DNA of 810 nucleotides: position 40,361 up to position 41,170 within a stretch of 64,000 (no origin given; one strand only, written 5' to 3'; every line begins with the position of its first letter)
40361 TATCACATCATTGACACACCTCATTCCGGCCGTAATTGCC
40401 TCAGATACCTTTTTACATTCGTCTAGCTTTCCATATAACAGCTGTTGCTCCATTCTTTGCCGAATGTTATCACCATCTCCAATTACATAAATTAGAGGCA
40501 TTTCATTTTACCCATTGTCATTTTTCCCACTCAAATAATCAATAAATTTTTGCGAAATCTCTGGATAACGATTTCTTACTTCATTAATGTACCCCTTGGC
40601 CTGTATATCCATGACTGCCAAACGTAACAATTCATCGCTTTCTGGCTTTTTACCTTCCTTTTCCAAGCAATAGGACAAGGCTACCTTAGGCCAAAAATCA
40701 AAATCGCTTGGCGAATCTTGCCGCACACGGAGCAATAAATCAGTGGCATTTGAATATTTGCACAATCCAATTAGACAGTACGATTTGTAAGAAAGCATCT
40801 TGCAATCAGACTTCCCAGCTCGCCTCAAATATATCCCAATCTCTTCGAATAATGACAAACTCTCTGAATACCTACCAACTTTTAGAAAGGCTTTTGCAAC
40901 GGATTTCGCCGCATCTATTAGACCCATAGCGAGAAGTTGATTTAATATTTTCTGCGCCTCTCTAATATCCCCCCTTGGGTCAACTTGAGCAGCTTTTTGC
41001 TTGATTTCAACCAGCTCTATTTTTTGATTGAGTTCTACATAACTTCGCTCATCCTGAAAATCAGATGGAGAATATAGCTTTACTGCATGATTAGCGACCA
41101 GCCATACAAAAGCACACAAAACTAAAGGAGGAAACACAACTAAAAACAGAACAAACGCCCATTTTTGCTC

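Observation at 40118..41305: Stand-alone minimal Cas10/GGDEF-palm (mCpol-like) cyclase paired with a 2TM + TPR-like membrane protein: candidate nucleotide-signalling defence module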

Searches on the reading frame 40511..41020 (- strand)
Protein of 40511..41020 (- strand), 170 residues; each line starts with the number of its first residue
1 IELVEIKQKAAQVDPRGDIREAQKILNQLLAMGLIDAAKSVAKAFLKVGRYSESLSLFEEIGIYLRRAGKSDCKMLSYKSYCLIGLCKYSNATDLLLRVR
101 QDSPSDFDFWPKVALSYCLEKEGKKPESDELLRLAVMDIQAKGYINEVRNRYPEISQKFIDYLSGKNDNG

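Call 60: search_protein_representatives(alignment_id=A3)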
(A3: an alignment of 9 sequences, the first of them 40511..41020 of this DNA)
Query: 9 sequences, 175 profile positions. Proteins with E-value up to 0.001 (for the whole library): 302; up to 1e-10: 58; up to 1e-30: 11. The best 150 are listed.
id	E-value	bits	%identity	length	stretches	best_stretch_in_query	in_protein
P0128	2.5e-66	238.8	-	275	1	1-171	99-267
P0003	1.1e-61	223.7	-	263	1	1-168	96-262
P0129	6.4e-40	152.8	-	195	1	1-162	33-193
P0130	1.2e-38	148.7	-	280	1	1-170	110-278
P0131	1.4e-38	148.4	-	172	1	6-160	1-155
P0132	6.2e-37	143.1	-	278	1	1-164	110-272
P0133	8.8e-37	142.6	-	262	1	2-162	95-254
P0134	2.0e-36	141.4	-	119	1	57-166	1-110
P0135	7.6e-36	139.5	-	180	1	1-169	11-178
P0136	5.8e-33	130.1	-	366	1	1-160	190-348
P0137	1.3e-32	129.0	-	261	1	2-161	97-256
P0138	4.7e-27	110.9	-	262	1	1-161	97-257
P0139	6.2e-27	110.5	-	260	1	1-161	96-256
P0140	4.3e-26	107.8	-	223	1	3-165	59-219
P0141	7.4e-26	107.0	-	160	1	8-160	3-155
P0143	5.1e-23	97.7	-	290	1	16-160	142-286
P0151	1.9e-19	86.1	-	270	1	1-159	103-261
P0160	9.5e-17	77.3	-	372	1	22-161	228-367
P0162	2.6e-16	75.9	-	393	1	2-160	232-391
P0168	1.1e-14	70.6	-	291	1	22-160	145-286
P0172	4.5e-14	68.6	-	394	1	20-161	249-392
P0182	4.9e-11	58.7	-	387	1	4-149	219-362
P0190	4.6e-09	52.3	-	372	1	6-168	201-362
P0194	8.7e-09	51.4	-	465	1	23-158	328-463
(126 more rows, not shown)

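Call 62: search_protein_families(library=pfam, proteins=[P0160, P0172, P0168, P0143, P0162, P0182, P0190, P0194, P0136, P0138], max_evalue=0.01)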
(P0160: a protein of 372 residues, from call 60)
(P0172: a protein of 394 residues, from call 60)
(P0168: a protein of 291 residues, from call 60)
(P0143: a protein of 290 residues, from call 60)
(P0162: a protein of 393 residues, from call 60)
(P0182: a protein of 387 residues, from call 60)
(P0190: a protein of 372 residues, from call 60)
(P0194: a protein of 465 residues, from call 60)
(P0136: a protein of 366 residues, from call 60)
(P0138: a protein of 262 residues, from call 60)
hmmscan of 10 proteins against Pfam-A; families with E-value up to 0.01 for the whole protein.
P0160 (372 aa): 6 families
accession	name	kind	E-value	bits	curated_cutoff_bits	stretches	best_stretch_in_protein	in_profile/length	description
PF13676.11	TIR_2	-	3.3e-13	50.6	28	1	7-134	1-109/122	TIR domain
PF01582.25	TIR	-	1.4e-06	28.7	21.3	1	5-95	2-84/179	TIR domain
PF14559.12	TPR_19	-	6.1e-05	23.7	25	0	289-339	1-48/68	Tetratricopeptide repeat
PF07719.23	TPR_2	-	0.0001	22.6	27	1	281-312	3-34/34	Tetratricopeptide repeat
PF07721.20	TPR_4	-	0.00046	21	27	0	317-339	2-24/26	Tetratricopeptide repeat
PF00515.34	TPR_1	-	0.0007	19.7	27.8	1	280-311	2-33/34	Tetratricopeptide repeat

P0172 (394 aa): 2 families
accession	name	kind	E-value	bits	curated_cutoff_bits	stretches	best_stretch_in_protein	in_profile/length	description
PF13676.11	TIR_2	-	1.1e-09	39.3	28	1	46-145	21-110/122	TIR domain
PF01582.25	TIR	-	0.00023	21.4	21.3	1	29-110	14-88/179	TIR domain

P0168 (291 aa): 3 families
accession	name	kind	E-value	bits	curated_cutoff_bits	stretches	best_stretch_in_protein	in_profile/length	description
PF13676.11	TIR_2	-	3.4e-20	73.2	28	1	16-122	1-109/122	TIR domain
PF01582.25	TIR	-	7.8e-08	32.8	21.3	1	14-106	2-100/179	TIR domain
PF08937.16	ThsB_TIR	-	0.00027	21.7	21.2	1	17-100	1-93/100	Thoeris protein ThsB, TIR-like domain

P0143 (290 aa): 6 families
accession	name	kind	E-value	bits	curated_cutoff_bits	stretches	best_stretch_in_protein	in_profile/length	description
PF13676.11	TIR_2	-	1.7e-06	28.9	28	1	2-71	50-110/122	TIR domain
PF13424.12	TPR_12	-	8.6e-05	23.1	30.1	1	201-253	5-62/77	Tetratricopeptide repeat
PF00515.34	TPR_1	-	0.0003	20.9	27.8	1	200-225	2-27/34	Tetratricopeptide repeat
PF07719.23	TPR_2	-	0.0007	20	27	0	201-225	3-27/34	Tetratricopeptide repeat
PF13181.12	TPR_8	-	0.0018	18.7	25.7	1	200-224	2-26/34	Tetratricopeptide repeat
PF14559.12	TPR_19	-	0.0022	18.7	25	0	175-236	5-63/68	Tetratricopeptide repeat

P0162 (393 aa): 0 families

P0182 (387 aa): 1 family
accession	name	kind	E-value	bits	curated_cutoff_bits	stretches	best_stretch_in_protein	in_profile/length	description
PF13181.12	TPR_8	-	0.0044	17.5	25.7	0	339-364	4-29/34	Tetratricopeptide repeat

P0190 (372 aa): 4 families
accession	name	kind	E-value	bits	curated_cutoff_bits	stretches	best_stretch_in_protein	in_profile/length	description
PF07719.23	TPR_2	-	0.00015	22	27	1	269-296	3-30/34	Tetratricopeptide repeat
PF00515.34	TPR_1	-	0.0014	18.8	27.8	1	269-295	3-29/34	Tetratricopeptide repeat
PF13374.12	TPR_10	-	0.0016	18.9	27.5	0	269-296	4-31/42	Tetratricopeptide repeat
PF13414.12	TPR_11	-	0.0055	16.8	26.8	0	274-297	1-24/42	TPR repeat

P0194 (465 aa): 6 families
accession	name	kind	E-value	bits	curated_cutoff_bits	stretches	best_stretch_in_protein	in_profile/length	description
PF13614.12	AAA_31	-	8e-07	29.6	27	1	5-152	2-127/177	AAA domain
PF01656.29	CbiA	-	0.00013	22.4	25.4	1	8-176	2-54/125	CobQ/CobB/MinD/ParA nucleotide binding domain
PF13424.12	TPR_12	-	0.00026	21.6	30.1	1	343-405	6-72/77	Tetratricopeptide repeat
PF13428.12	TPR_14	-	0.00054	20.8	23.5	0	343-364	4-25/44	Tetratricopeptide repeat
PF12895.13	ANAPC3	-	0.0025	18.5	27.2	0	352-405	1-50/82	Anaphase-promoting complex, cyclosome, subunit 3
PF13174.12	TPR_6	-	0.0054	17.7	26.3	0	384-406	6-28/33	Tetratricopeptide repeat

P0136 (366 aa): 2 families
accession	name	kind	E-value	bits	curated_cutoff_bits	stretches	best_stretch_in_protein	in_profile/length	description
PF13432.12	TPR_16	-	0.0024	18.8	32.7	0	268-321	4-54/65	Tetratricopeptide repeat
PF14559.12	TPR_19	-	0.0035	18.1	25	0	268-304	32-67/68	Tetratricopeptide repeat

P0138 (262 aa): 14 families
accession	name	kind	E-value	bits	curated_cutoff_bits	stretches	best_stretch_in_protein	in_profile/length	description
PF14559.12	TPR_19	-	2.2e-07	31.6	25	0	165-197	21-53/68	Tetratricopeptide repeat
PF07721.20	TPR_4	-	9.1e-07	29.4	27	0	172-192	4-24/26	Tetratricopeptide repeat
PF07719.23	TPR_2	-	9.7e-07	28.9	27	0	170-199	2-31/34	Tetratricopeptide repeat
PF13181.12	TPR_8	-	2.9e-06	27.5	25.7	0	170-199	2-31/34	Tetratricopeptide repeat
PF13374.12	TPR_10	-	1.1e-05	25.8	27.5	0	172-197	5-30/42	Tetratricopeptide repeat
PF13424.12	TPR_12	-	2.7e-05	24.7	30.1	2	136-195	8-71/77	Tetratricopeptide repeat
PF13176.12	TPR_7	-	2.8e-05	24.3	27.9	0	172-194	2-24/36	Tetratricopeptide repeat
PF00515.34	TPR_1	-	0.00014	22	27.8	0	170-198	2-30/34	Tetratricopeptide repeat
PF13174.12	TPR_6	-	0.00027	21.8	26.3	0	174-197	5-28/33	Tetratricopeptide repeat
PF12895.13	ANAPC3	-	0.00045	20.9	27.2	0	123-194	13-81/82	Anaphase-promoting complex, cyclosome, subunit 3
PF01535.26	PPR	-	0.00059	20.4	25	0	135-158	4-27/31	PPR repeat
PF13428.12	TPR_14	-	0.00074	20.4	23.5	0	137-174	7-43/44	Tetratricopeptide repeat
PF17004.11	SRP_TPR_like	-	0.002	18.6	35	0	176-234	21-66/109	Putative TPR-like repeat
PF13432.12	TPR_16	-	0.0078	17.1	32.7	0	175-225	3-50/65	Tetratricopeptide repeat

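Call 63: find_encoding_contigs(protein=P0160, flank=5000, max_places=4)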
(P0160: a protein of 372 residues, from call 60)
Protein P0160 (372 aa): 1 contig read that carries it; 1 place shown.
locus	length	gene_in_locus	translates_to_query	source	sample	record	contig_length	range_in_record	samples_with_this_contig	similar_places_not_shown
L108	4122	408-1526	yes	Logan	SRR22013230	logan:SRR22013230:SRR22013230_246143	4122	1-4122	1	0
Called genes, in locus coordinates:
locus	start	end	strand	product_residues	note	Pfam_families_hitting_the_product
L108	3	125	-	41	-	?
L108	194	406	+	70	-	-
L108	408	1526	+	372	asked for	PF01582:TIR (weak), PF13676:TIR_2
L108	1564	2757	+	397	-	PF13439:Glyco_transf_4, PF13579:Glyco_trans_4_4, PF20706:GT4-conflict (faint), PF00534:Glycos_transf_1, PF13692:Glyco_trans_1_4, PF13524:Glyco_trans_1_2 (faint)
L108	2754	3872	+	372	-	-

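Call 64: find_encoding_contigs(protein=P0138, flank=5000, max_places=5)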
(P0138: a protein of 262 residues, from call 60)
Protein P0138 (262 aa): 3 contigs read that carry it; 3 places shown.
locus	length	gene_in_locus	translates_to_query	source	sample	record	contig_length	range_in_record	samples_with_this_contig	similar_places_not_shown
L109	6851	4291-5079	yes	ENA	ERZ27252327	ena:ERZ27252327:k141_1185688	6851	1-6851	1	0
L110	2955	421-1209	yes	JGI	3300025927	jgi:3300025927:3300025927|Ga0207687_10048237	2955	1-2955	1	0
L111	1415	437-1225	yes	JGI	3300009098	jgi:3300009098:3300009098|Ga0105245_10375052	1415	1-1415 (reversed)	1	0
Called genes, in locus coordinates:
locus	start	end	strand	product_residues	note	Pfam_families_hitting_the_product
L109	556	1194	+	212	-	-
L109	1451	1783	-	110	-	-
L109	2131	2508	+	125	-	-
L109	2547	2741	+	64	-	-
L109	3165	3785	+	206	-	-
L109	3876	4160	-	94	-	-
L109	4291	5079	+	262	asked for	PF07719:TPR_2 (faint), PF13181:TPR_8 (faint), PF13374:TPR_10 (faint), PF14559:TPR_19 (faint), PF07721:TPR_4 (faint)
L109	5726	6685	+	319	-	PF13676:TIR_2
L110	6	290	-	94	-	-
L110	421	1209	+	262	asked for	PF07719:TPR_2 (faint), PF13181:TPR_8 (faint), PF13374:TPR_10 (faint), PF14559:TPR_19 (faint), PF07721:TPR_4 (faint)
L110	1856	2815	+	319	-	PF13676:TIR_2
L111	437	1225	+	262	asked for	PF07719:TPR_2 (faint), PF13181:TPR_8 (faint), PF13374:TPR_10 (faint), PF14559:TPR_19 (faint), PF07721:TPR_4 (faint)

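Call 65: find_encoding_contigs(protein=P0133, flank=5000, max_places=5)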
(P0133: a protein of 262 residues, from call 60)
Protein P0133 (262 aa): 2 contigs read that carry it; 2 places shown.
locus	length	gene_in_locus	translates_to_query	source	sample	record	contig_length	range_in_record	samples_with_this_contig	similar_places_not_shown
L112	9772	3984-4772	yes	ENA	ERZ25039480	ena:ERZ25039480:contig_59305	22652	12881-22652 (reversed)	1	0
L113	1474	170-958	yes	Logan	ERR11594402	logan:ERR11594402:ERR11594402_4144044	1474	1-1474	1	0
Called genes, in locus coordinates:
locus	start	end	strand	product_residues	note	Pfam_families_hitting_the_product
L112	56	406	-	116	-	PF04480:DUF559, PF18741:MTES_1575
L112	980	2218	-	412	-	PF13173:AAA_14, PF13635:DUF4143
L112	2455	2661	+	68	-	-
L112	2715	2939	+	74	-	-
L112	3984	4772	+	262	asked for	PF07719:TPR_2 (faint)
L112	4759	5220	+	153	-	PF22335:Cas10-Cmr2_palm2, PF18182:mCpol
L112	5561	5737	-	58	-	-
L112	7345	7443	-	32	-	-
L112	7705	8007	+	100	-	-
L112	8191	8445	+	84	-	-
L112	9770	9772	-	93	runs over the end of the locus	PF09827:CRISPR_Cas2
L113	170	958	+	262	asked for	PF07719:TPR_2 (faint)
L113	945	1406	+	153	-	PF22335:Cas10-Cmr2_palm2, PF18182:mCpol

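Call 66: find_encoding_contigs(protein=P0162, flank=5000, max_places=5)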
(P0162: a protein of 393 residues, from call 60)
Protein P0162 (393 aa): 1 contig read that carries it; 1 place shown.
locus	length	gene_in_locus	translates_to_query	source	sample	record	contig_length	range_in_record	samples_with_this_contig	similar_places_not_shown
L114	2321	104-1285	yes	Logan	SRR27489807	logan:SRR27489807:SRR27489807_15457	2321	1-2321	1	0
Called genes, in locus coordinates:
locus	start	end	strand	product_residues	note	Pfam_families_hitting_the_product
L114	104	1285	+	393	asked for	-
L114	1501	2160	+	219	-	-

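Call 78: search_solved_structures(query=A3, max_evalue=1)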
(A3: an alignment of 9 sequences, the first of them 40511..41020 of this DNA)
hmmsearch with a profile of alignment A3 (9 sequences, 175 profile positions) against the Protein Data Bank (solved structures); distinct sequences matched with E-value up to 1: 9.
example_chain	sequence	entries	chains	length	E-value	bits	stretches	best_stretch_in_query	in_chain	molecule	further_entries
6af0_A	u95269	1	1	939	0.011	18.5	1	52-144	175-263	Ctr9 protein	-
3lca_A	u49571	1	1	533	0.084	15.6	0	82-135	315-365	Protein TOM71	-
3fp2_A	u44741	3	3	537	0.086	15.5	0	82-135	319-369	TPR repeat-containing protein YHR117W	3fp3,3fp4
6xt9_H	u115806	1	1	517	0.087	15.5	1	95-158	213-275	Tetratricopeptide repeat domain 8 isoform 2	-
6vbu_8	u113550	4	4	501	0.18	14.5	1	95-160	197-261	Bardet-Biedl syndrome 8 protein | Tetratricopeptide repeat domain 8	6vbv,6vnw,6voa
6ejn_A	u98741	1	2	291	0.29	13.8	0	38-67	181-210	Kinesin light chain 2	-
6f9i_A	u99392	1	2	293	0.29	13.8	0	38-67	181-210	Kinesin light chain 2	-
5ojf_A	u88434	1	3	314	0.38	13.5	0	38-67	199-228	Kinesin light chain 2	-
5fjy_A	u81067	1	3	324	0.47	13.1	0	38-67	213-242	KINESIN LIGHT CHAIN 2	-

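Call 79: find_encoding_contigs(protein=P0130, flank=6000, max_places=4)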
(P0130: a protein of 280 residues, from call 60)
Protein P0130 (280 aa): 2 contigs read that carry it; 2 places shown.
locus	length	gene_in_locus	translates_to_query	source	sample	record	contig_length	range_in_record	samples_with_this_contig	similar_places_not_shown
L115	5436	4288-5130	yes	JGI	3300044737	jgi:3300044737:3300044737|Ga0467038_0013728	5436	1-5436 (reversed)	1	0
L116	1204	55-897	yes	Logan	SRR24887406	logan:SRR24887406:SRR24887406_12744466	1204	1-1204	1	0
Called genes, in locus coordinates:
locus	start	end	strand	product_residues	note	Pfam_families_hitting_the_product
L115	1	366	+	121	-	?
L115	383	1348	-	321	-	PF00291:PALP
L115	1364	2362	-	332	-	PF02423:OCD_Mu_crystall, PF01488:Shikimate_DH (weak)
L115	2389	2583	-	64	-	-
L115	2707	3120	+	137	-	-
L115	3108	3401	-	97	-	-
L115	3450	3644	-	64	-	-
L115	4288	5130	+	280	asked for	-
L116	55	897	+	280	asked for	-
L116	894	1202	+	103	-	?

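Call 91: find_encoding_contigs(protein=P0139, flank=4000, max_places=4)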
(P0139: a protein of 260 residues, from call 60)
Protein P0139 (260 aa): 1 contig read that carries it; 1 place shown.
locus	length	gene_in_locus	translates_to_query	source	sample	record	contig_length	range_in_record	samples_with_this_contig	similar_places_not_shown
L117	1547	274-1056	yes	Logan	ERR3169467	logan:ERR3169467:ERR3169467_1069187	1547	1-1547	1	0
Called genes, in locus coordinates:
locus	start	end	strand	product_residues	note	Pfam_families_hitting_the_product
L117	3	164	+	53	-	?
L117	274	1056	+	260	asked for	-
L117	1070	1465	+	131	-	PF18182:mCpol, PF22335:Cas10-Cmr2_palm2 (weak)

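Call 92: find_encoding_contigs(protein=P0151, flank=4000, max_places=4)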
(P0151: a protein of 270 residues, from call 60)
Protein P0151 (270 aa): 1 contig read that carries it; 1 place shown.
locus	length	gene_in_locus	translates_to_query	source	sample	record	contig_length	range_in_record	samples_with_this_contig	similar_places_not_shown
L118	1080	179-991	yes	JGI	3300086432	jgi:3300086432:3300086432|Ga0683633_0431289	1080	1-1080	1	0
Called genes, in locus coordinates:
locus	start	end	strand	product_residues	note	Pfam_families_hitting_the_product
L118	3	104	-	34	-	?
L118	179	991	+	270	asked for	-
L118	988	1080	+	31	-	?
